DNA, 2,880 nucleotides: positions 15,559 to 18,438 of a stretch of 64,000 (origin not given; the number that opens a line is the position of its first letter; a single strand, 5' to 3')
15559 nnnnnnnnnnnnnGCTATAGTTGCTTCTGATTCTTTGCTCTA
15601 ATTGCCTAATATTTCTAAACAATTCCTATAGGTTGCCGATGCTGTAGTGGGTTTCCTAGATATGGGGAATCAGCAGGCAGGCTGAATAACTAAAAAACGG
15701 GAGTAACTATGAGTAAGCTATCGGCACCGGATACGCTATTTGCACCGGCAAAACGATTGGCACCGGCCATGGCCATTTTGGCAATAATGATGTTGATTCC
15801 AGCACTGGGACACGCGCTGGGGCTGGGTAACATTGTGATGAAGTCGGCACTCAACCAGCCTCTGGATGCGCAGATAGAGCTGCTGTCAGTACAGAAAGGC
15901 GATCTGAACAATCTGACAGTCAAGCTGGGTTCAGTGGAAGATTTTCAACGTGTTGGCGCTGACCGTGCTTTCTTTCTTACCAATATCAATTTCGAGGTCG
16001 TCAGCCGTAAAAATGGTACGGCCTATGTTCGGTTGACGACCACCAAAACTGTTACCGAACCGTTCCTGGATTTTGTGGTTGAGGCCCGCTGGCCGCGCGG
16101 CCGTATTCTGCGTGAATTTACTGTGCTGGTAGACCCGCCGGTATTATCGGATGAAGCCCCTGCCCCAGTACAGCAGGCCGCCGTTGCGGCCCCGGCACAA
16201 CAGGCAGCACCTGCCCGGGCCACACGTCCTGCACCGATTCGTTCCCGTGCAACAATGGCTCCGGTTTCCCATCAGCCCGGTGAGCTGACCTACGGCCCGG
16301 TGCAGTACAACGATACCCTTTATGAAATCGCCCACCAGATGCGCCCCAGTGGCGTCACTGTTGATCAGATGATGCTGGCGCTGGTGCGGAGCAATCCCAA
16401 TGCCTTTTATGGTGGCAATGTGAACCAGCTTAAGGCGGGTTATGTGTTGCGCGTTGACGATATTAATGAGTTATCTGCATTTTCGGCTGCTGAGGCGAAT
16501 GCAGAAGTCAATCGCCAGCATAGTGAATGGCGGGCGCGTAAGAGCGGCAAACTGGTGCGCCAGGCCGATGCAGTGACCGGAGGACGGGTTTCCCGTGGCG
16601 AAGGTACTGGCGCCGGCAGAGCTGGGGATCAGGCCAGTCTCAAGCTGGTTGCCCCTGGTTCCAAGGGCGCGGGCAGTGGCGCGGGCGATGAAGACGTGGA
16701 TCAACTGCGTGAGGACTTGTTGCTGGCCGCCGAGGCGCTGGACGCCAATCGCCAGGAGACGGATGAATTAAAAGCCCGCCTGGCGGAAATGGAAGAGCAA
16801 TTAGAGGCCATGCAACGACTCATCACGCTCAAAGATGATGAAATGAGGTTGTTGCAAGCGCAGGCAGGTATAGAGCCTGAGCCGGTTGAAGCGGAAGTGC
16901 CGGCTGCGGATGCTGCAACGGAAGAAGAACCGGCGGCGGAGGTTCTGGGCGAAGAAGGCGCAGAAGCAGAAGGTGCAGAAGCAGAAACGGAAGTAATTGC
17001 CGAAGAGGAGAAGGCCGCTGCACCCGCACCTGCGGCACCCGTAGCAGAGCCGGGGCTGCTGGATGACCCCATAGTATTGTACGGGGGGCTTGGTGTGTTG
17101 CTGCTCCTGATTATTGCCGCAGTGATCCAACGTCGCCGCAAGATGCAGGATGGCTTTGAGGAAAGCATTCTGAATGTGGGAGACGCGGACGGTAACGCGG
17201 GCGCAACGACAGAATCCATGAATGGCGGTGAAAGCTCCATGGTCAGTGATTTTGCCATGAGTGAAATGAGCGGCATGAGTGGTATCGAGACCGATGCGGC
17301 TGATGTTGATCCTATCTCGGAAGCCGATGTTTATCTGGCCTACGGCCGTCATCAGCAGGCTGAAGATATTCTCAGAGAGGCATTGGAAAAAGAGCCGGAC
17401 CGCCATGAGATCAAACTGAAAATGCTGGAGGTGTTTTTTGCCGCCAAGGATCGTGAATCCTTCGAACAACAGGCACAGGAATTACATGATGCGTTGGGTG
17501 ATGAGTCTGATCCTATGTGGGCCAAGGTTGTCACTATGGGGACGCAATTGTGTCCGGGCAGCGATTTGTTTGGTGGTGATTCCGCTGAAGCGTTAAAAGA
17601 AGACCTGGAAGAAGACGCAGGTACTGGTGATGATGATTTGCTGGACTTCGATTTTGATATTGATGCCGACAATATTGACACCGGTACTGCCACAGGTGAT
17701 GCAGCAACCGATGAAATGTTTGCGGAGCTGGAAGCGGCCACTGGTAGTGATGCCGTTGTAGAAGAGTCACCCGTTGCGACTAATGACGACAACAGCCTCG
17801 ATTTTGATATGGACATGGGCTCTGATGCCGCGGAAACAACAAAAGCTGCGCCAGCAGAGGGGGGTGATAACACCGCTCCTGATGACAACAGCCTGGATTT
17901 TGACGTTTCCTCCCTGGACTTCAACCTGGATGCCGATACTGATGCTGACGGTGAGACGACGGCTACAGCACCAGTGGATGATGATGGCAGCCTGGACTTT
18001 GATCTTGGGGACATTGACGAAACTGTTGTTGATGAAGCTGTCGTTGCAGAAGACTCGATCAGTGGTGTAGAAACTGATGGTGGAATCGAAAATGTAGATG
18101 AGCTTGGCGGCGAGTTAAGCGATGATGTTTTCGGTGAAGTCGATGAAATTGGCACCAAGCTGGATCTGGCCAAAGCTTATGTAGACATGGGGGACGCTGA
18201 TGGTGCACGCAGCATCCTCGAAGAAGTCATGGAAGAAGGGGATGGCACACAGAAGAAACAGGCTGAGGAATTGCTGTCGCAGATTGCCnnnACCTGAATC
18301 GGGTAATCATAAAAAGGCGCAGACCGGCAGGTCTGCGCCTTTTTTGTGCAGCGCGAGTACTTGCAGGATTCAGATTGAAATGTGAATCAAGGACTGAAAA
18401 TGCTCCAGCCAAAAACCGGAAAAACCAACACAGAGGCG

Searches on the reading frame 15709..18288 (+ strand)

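Call 87: search_protein_families(library=pfam, proteins=[window:15709-18288:+], max_evalue=0.00001)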
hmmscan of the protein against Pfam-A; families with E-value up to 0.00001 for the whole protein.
window:15709-18288:+ (860 aa): 3 families
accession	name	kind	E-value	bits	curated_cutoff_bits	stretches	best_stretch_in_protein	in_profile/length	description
PF25800.1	FimV_N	-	2.2e-39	134.3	27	1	37-144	1-108/108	FimV N-terminal domain Ig-like domain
PF14559.12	TPR_19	-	6.2e-10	39.7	25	0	543-598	2-57/68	Tetratricopeptide repeat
PF13428.12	TPR_14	-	1.9e-06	28.4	23.5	0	539-573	8-42/44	Tetratricopeptide repeat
